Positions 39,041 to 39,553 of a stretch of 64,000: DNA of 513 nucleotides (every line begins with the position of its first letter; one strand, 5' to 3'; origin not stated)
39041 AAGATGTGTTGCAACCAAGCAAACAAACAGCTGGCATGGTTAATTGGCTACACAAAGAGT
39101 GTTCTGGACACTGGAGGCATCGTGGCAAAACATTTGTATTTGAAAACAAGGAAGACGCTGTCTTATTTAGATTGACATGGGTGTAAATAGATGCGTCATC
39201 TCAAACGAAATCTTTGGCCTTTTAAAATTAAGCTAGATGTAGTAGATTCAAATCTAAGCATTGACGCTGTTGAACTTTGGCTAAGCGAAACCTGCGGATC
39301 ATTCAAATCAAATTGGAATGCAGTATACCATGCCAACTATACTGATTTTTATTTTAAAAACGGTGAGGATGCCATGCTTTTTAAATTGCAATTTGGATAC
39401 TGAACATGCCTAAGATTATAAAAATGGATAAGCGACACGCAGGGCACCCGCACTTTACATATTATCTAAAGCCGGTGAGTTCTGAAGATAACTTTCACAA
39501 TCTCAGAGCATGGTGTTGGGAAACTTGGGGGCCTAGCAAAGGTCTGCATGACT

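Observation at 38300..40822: Tandem array of nine highly diverged small paralogues with a shared C-terminal signature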

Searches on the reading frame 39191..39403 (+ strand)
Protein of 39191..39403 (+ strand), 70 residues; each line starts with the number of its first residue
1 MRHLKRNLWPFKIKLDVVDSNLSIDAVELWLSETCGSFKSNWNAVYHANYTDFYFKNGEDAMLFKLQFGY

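Call 3: search_protein_families(library=pfam, proteins=[window:39191-39403:+], max_evalue=1)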
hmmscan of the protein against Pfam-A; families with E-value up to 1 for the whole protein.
window:39191-39403:+ (70 aa): 0 families

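Call 4: search_protein_families(library=phrogs, proteins=[window:39191-39403:+], max_evalue=0.1)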
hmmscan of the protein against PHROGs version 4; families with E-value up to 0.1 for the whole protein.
window:39191-39403:+ (70 aa): 0 families

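Call 17: find_homologous_proteins(query=A2, max_evalue=0.01)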
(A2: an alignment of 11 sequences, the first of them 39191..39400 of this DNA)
Query A2 (11 sequences) (70 aa, profile of the alignment): 38 proteins with E <= 0.01 among 284 candidates.
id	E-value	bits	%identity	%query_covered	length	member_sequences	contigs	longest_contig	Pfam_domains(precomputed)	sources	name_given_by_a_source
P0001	4.6e-12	64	100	100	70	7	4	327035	-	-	-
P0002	2.1e-11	62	40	21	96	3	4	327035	-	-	-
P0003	3.2e-9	55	58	17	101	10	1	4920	-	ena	-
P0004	1.3e-8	53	23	63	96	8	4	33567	-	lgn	-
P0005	3.2e-7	48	-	-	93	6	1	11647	-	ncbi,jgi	jgi:hypothetical protein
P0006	9.3e-7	47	39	40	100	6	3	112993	-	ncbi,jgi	jgi:hypothetical protein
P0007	3.8e-6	45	32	53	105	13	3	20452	-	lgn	-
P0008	7.0e-6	44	33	66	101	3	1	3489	-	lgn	-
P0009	1.6e-5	43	21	56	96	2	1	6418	-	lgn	-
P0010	2.2e-5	42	47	21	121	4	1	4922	-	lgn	-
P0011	2.8e-5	42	33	21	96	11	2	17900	-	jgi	jgi:hypothetical protein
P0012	4.3e-5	42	40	21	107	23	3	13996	-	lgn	-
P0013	4.9e-5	41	58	17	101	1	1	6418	-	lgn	-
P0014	9.5e-5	40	40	21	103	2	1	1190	-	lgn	-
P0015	1.0e-4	40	40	21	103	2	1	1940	-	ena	-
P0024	1.5e-3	37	-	-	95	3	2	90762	-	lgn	-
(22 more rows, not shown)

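Call 20: find_encoding_contigs(protein=P0006, flank=6000, max_places=3)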
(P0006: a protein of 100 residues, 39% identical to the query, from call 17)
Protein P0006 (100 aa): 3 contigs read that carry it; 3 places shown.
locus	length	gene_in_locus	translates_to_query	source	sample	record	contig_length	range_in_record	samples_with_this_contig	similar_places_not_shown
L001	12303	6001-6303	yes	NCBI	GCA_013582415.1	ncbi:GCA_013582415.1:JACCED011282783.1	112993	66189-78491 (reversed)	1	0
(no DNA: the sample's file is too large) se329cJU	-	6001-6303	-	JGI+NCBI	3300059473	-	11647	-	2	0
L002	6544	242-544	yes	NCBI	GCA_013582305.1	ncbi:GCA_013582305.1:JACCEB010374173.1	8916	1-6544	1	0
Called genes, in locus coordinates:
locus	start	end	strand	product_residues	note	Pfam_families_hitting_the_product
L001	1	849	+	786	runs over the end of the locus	PF03721:UDPG_MGDP_dh_N, PF00984:UDPG_MGDP_dh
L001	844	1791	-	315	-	PF03060:NMO (weak)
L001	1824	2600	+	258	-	PF01467:CTP_transf_like, PF01050:MannoseP_isomer, PF07883:Cupin_2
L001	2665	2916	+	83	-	-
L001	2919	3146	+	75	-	-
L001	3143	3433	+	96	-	-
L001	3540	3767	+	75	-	-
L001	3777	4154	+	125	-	-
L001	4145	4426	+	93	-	-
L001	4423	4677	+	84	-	-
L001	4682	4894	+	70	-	-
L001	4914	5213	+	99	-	-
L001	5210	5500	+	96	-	-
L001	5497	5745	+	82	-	-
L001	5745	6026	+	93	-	-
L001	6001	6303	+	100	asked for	-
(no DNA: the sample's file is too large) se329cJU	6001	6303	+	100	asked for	-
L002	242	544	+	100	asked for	-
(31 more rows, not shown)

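Call 21: find_encoding_contigs(protein=P0024, flank=6000, max_places=3)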
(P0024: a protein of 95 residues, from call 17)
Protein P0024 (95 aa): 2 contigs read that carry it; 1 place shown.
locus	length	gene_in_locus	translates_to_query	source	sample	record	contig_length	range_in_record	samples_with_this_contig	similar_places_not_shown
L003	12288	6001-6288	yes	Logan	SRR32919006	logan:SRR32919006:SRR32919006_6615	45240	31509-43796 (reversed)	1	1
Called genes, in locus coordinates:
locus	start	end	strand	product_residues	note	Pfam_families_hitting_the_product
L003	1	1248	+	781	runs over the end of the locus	PF03721:UDPG_MGDP_dh_N, PF00984:UDPG_MGDP_dh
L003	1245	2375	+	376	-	-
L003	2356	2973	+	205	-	-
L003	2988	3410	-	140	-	-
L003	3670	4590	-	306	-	PF03060:NMO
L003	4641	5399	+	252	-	PF01467:CTP_transf_like, PF01050:MannoseP_isomer, PF07883:Cupin_2 (faint)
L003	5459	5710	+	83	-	-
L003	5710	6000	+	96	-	-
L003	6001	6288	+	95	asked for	-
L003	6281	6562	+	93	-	-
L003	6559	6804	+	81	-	-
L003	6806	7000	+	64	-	-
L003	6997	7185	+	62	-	-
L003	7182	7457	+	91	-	-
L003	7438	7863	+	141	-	-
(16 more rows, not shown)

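Call 22: predict_structure(alignment_id=A2)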
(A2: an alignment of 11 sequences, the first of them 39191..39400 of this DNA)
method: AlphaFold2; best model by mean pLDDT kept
length: 70 residues; sequences in the alignment: 11
mean_pLDDT: 79.2   pTM: 0.64
mean pLDDT of the five models: 79.2, 78.5, 77.8, 77.0, 62.5
residues with pLDDT >= 90: 9; 70-90: 46; 50-70: 13; < 50: 2
segments of 3 or more residues with pLDDT < 50: none
pLDDT, mean of each block of 10 residues (from residue 1): 60 77 84 87 75 89 84
secondary structure, 60 per line:
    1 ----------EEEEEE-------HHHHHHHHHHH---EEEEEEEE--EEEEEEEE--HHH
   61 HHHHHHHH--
elements in order: E11-16 H24-34 E38-45 E48-55 H58-68

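Call 23: search_protein_representatives(alignment_id=A2)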
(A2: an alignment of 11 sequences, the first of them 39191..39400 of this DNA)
Query: 11 sequences, 87 profile positions. Proteins with E-value up to 0.001 (for the whole library): 58; up to 1e-10: 0; up to 1e-30: 0. The best 58 are listed.
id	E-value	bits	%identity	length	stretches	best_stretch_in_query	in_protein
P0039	3.6e-08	49.8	-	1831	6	23-60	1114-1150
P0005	1.0e-07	48.3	-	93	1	16-87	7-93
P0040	6.7e-07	45.7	-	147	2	34-77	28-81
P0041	2.5e-06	43.9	-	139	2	22-76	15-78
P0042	2.7e-06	43.8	-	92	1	3-75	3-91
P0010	7.0e-06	42.4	-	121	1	9-76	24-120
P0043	7.8e-06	42.3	-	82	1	12-78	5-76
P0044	9.0e-06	42.1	-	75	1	21-77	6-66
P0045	1.5e-05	41.3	-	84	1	17-75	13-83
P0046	1.7e-05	41.2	-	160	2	37-80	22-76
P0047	2.3e-05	40.8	-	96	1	16-75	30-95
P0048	3.1e-05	40.4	-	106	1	21-77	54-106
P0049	4.9e-05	39.7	-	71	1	19-75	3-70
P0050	6.0e-05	39.5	-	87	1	26-78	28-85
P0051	9.3e-05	38.8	-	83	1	26-82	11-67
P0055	1.4e-04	38.2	-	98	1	29-77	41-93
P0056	1.6e-04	38.1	-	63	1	20-75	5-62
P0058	1.8e-04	37.9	-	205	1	17-76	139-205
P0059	1.8e-04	37.9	-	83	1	16-76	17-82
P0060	1.9e-04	37.8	-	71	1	34-76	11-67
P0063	2.4e-04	37.5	-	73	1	24-75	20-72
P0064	2.4e-04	37.5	-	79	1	21-75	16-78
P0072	4.3e-04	36.7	-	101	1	21-76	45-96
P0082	7.0e-04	36.0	-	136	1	8-80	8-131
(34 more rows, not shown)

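Call 27: search_protein_families(library=phrogs, proteins=[P0063, P0056, P0048, P0040, P0043, P0059, P0060, P0064, P0047, P0055], max_evalue=0.01)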
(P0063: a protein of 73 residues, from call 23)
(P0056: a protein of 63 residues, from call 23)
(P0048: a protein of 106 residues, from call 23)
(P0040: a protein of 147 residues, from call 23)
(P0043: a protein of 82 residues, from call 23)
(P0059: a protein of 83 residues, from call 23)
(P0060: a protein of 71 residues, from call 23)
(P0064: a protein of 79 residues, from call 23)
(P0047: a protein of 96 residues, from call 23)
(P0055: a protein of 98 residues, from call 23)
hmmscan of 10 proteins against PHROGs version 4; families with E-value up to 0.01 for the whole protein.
P0063 (73 aa): 0 families

P0056 (63 aa): 0 families

P0048 (106 aa): 2 families
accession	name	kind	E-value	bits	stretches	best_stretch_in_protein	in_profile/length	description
phrog_138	-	head and packaging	0.00042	20.5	1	13-43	65-95/444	major head protein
phrog_12830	-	head and packaging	0.001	20.3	1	7-43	91-127/128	major head protein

P0040 (147 aa): 0 families

P0043 (82 aa): 0 families

P0059 (83 aa): 1 family
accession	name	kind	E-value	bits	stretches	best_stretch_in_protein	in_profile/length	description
phrog_138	-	head and packaging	0.00079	19.5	1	3-31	222-250/444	major head protein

P0060 (71 aa): 1 family
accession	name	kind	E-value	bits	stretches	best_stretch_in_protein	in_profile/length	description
phrog_7799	-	unknown function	0.0056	17.7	1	14-70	4-56/78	-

P0064 (79 aa): 0 families

P0047 (96 aa): 0 families

P0055 (98 aa): 0 families

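Call 28: search_protein_families(library=pfam, proteins=[P0063, P0056, P0048, P0040, P0043, P0059, P0060, P0064, P0047, P0055], max_evalue=0.1)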
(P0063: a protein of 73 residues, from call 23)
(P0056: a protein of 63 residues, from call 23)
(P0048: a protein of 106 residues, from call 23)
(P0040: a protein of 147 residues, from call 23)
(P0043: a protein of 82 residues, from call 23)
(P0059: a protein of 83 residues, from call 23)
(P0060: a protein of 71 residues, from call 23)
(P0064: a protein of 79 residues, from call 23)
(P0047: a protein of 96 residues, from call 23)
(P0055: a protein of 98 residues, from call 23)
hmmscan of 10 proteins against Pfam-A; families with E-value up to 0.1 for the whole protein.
P0063 (73 aa): 0 families

P0056 (63 aa): 0 families

P0048 (106 aa): 1 family
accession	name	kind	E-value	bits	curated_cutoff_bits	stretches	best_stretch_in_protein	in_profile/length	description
PF07068.17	Gp23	-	5.7e-05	23.1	24.4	1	12-43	8-39/376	Major capsid protein Gp23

P0040 (147 aa): 0 families

P0043 (82 aa): 1 family
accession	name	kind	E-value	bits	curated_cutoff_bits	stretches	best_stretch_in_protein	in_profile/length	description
PF16658.11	RF3_C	-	0.007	16.6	40.1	1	9-75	62-128/132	Class II release factor RF3, C-terminal domain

P0059 (83 aa): 2 families
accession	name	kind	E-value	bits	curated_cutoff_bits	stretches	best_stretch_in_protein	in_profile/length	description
PF07068.17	Gp23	-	2.3e-05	24.4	24.4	1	3-57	171-223/376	Major capsid protein Gp23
PF19502.5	DUF6036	-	0.025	14.8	23.6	1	3-48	109-153/164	Nucleotidyltransferase of unknown function (DUF6036)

P0060 (71 aa): 0 families

P0064 (79 aa): 1 family
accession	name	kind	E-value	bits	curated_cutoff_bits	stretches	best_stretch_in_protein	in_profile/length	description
PF05063.20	MT-A70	-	0.078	13.3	23.9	1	6-77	5-80/172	MT-A70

P0047 (96 aa): 0 families

P0055 (98 aa): 1 family
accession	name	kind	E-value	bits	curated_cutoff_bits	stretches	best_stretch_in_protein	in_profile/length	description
PF16346.12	GH32_BT1760-like_C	-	0.07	13.5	31.4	1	28-80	62-113/176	GH32, BT1760-like, C-terminal domain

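Call 29: fold_search(model_id=the predicted structure, library=pdb)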
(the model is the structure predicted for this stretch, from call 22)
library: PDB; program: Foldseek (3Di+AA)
matches with E <= 10: 500; with E <= 0.001: 0
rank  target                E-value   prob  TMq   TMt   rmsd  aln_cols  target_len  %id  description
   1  7nwu_C                6.8e-02  0.75  0.43  0.31   4.2        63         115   25  Co-crystal structure of UPF3B-RRM-NOPS-L with UPF2-MIF4GIII (released 2022-07-20)
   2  9pzh_A                1.3e-01  0.60  0.41  0.14   4.4        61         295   16  One of a series of engineered variants of I-OnuI meganuclease targeting altered DNA target sequence (released 2025-09-10)
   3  7nwu_E                1.4e-01  0.60  0.44  0.32   4.2        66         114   27  Co-crystal structure of UPF3B-RRM-NOPS-L with UPF2-MIF4GIII (released 2022-07-20)
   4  9xy8_A                1.4e-01  0.60  0.40  0.13   4.5        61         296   15  One of a series of engineered variants of I-OnuI meganuclease targeting altered DNA target sequence (released 2025-09-10)
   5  5v0s_A                1.5e-01  0.99  0.67  0.68   2.8        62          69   21  Crystal structure of the ACT domain of prephenate dehydrogenase tyrA from Bacillus anthracis (released 2017-03-08)
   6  6fm9                  1.5e-01  0.72  0.44  0.11   6.3        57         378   14  Crystal structure of human UDP-N-acetylglucosamine-dolichyl-phosphate N-acetylglucosaminephosphotransferase (DPAGT1) (released 2018-02-28)
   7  6uwh_A                1.5e-01  0.57  0.41  0.14   4.8        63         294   16  Intermediate engineered variant of I-OnuI meganuclease with improved thermostability and partially altered specificity (released 2019-12-18)
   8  9znn_B                1.5e-01  0.72  0.45  0.11   6.2        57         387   14  Cryo-EM structure of human UDP-N-acetylglucosamine-dolichyl-phosphate N-acetylglucosaminephosphotransferase (DPAGT1) i (released 2026-02-04)
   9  6bw5_A                1.6e-01  0.66  0.44  0.11   6.3        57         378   14  Human GPT (DPAGT1) in complex with tunicamycin (released 2018-02-21)
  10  9xy1_A                1.7e-01  0.54  0.41  0.14   4.5        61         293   15  One of a series of engineered variants of I-OnuI meganuclease targeting altered DNA target sequence (released 2025-09-10)
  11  1uw4_A                2.0e-01  0.51  0.44  0.37   4.2        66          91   27  The structural basis of the interaction between nonsense mediated decay factors UPF2 and UPF3 (released 2004-03-11)
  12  2yy3_A                2.0e-01  0.85  0.52  0.43   3.4        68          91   16  Crystal Structure of translation elongation factor EF-1 beta from Pyrococcus horikoshii (released 2007-10-30)
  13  6f40_O                2.0e-01  0.20  0.30  0.07   6.9        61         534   16  RNA Polymerase III open complex (released 2018-01-17)
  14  7nwu_G                2.0e-01  0.66  0.49  0.34   4.0        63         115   22  Co-crystal structure of UPF3B-RRM-NOPS-L with UPF2-MIF4GIII (released 2022-07-20)
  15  5lev                  2.1e-01  0.60  0.44  0.11   6.3        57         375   14  Crystal structure of human UDP-N-acetylglucosamine-dolichyl-phosphate N-acetylglucosaminephosphotransferase (DPAGT1) (V2 (released 2016-12-28)
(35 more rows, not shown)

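Call 34: search_dna_similar(query=P0063, collection=phages, mode=protein, max_evalue=0.01, max_rows=30)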
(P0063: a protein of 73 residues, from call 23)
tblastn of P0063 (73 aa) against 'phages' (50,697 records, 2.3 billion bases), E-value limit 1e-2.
No match.

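Call 35: search_dna_similar(query=P0042, collection=phages, mode=protein, max_evalue=0.01, max_rows=30)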
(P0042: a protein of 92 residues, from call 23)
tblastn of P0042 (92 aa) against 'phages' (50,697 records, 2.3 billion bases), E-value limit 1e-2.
No match.

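Call 37: find_encoding_contigs(protein=P0048, flank=5000, max_places=3)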
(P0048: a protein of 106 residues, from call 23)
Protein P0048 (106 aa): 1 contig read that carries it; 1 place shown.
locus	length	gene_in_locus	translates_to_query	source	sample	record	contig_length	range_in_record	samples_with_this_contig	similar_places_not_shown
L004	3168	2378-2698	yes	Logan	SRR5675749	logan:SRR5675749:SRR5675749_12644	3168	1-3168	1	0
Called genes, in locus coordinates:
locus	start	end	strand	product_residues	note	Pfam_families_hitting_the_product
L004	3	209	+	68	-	?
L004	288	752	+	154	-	-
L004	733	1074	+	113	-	-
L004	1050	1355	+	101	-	-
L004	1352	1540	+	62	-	-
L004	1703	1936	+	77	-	-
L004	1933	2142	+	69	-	-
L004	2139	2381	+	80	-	-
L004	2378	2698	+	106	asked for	-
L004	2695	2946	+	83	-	-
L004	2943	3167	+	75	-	?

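Call 38: find_encoding_contigs(protein=P0072, flank=5000, max_places=3)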
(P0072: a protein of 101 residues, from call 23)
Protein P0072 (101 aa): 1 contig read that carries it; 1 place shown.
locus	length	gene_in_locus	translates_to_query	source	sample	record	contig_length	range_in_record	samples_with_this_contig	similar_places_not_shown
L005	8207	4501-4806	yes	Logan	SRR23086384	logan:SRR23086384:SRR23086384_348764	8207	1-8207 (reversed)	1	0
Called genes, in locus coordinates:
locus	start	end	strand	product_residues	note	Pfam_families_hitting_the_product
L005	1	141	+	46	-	?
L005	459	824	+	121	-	-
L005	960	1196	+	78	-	-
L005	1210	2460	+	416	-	-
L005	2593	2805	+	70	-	-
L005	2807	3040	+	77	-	-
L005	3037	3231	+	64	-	-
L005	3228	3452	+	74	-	-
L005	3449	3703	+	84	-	-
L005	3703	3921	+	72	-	-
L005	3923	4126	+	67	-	-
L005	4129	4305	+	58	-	-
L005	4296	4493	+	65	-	-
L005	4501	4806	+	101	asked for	-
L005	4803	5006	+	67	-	-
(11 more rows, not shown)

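Call 74: fold_search(model_id=the predicted structure, library=viral)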
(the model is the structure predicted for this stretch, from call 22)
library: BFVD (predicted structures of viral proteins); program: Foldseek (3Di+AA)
matches with E <= 10: 500; with E <= 0.001: 0
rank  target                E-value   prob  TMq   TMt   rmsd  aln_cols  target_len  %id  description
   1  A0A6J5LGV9            2.5e-03  1.00  0.53  0.56   3.3        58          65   19  Uncharacterized protein [uncultured Caudovirales phage]
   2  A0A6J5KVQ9            2.7e-03  1.00  0.71  0.61   3.3        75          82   20  Uncharacterized protein [uncultured Caudovirales phage]
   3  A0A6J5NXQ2            2.9e-03  1.00  0.68  0.55   3.0        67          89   19  Uncharacterized protein [uncultured Caudovirales phage]
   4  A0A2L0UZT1            7.2e-03  1.00  0.60  0.43   2.7        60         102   20  Uncharacterized protein [Agrobacterium phage Atu_ph07]
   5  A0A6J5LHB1            9.5e-03  1.00  0.52  0.63   3.2        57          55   24  Uncharacterized protein [uncultured Caudovirales phage]
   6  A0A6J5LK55            1.2e-02  1.00  0.62  0.62   2.3        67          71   22  Uncharacterized protein [uncultured Caudovirales phage]
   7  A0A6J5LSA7            1.3e-02  1.00  0.65  0.54   4.7        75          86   13  Uncharacterized protein [uncultured Caudovirales phage]
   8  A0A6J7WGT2            1.4e-02  1.00  0.62  0.53   3.2        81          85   22  Uncharacterized protein [uncultured Caudovirales phage]
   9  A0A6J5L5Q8            1.5e-02  1.00  0.61  0.51   2.8        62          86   24  Uncharacterized protein [uncultured Caudovirales phage]
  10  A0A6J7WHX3            1.7e-02  1.00  0.57  0.65   3.5        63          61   19  Uncharacterized protein [uncultured Caudovirales phage]
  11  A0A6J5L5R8            1.9e-02  1.00  0.63  0.54   3.8        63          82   19  Uncharacterized protein [uncultured Caudovirales phage]
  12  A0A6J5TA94            2.4e-02  0.99  0.63  0.33   5.7        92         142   15  Uncharacterized protein [uncultured Caudovirales phage]
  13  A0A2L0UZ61            2.6e-02  1.00  0.66  0.24   5.0        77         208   19  Uncharacterized protein [Agrobacterium phage Atu_ph07]
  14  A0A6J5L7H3            2.8e-02  0.98  0.58  0.61   3.4        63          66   21  Uncharacterized protein [uncultured Caudovirales phage]
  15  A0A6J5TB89            3.0e-02  0.99  0.63  0.67   3.0        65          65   23  Uncharacterized protein [uncultured Caudovirales phage]
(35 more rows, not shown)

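Call 82: search_protein_families(library=pfam, proteins=[P0039, P0058, P0082], max_evalue=0.001)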
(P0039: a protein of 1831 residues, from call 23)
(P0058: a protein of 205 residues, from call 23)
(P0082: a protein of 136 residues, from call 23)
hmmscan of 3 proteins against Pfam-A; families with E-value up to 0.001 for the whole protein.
P0039 (1831 aa): 7 families
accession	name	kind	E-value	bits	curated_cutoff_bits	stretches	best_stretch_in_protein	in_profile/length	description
PF02368.24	Big_2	-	1.6e-255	826.3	22.8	15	1016-1090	1-77/79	Bacterial Ig-like domain (group 2)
PF22359.2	Big-like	-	7.7e-76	250.6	27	9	1295-1340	2-47/48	Bacterial Ig-like domain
PF13306.12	LRR_5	-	1e-63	213.3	27.7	2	1559-1687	1-126/127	BspA type Leucine rich repeat region (6 copies)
PF21764.3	Invasin_D4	-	2.5e-30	105.2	27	0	1124-1154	32-61/88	Invasin, domain 4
PF20578.4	aBig_2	-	4.4e-14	52.5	27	0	312-343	26-56/89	Atrophied bacterial Ig domain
PF13855.12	LRR_8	-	1.2e-10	41.4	27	0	1579-1623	11-56/61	Leucine rich repeat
PF02267.23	Rib_hydrolayse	-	7.4e-06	25.9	25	0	684-741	27-83/241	ADP-ribosyl cyclase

P0058 (205 aa): 0 families

P0082 (136 aa): 0 families

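Call 83: find_encoding_contigs(protein=P0039, flank=3000, max_places=2)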
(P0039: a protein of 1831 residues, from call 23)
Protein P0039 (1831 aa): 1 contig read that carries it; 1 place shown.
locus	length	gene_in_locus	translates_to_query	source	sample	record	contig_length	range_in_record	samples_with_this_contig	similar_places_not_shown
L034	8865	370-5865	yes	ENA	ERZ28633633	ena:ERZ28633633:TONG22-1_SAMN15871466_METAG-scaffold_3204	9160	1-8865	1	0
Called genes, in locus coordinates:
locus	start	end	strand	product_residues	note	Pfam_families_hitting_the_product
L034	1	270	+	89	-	?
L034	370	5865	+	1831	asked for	PF02368:Big_2, PF02368:Big_2, PF02368:Big_2, PF02368:Big_2, PF02368:Big_2, PF02368:Big_2, PF02368:Big_2, PF02368:Big_2, +21 more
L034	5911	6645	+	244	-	PF11185:DUF2971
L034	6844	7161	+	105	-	-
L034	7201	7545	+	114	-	-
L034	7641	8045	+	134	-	-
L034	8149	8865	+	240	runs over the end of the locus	-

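Call 84: search_solved_structures(query=A3, max_evalue=10, show_alignments=2)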
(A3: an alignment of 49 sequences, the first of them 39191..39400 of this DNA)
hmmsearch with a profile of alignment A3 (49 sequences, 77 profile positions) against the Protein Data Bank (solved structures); distinct sequences matched with E-value up to 10: 4.
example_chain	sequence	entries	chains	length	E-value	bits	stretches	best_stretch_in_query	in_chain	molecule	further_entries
23cp_P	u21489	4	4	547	0.55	13.8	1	25-64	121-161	DM2 domain-containing protein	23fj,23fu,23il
7cma_A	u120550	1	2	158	2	11.9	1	22-61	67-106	A151R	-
8ptx_B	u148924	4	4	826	3.1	11.3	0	10-55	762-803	Elongator complex protein 2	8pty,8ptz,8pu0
9pew_K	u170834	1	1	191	4.7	10.8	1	11-45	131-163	ATP synthase subunit b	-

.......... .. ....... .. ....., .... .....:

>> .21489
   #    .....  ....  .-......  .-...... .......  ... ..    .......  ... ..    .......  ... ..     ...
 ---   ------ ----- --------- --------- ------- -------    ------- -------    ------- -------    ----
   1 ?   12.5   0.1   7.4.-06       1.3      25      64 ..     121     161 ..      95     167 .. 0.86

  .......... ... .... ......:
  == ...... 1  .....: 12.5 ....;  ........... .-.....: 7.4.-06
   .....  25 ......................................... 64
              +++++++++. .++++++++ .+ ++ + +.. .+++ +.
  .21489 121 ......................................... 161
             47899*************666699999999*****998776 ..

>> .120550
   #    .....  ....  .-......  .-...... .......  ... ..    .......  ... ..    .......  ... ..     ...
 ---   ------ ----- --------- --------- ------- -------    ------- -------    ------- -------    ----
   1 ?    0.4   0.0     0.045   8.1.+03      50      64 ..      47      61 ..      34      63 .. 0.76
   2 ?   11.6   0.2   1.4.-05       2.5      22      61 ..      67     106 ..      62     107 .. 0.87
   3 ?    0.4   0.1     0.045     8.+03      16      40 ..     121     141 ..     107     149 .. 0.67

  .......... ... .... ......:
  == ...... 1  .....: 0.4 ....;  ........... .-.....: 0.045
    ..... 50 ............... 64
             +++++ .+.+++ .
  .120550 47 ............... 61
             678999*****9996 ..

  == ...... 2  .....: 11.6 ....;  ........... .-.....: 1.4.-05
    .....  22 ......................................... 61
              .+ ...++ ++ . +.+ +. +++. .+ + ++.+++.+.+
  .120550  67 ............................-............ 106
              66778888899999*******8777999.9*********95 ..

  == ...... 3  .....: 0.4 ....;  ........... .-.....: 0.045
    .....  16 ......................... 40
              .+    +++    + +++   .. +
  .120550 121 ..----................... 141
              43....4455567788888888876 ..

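Call 109: search_protein_families(library=phrogs, proteins=[P0051, P0082], max_evalue=0.01)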
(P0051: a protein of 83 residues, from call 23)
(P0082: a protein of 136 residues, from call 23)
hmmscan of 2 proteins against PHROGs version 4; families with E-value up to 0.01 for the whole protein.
P0051 (83 aa): 0 families

P0082 (136 aa): 0 families

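Call 110: search_protein_families(library=ncbifam, proteins=[window:39191-39400:+, P0063, P0056, P0043], max_evalue=0.1)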
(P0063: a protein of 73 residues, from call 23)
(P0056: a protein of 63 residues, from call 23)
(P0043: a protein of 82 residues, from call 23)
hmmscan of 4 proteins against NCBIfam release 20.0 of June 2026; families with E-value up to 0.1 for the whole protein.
window:39191-39400:+ (70 aa): 0 families

P0063 (73 aa): 0 families

P0056 (63 aa): 0 families

P0043 (82 aa): 0 families

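Call 111: search_protein_families(library=padloc, proteins=[window:39191-39400:+], max_evalue=0.1)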
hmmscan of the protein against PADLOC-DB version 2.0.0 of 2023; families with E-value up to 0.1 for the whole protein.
window:39191-39400:+ (70 aa): 0 families
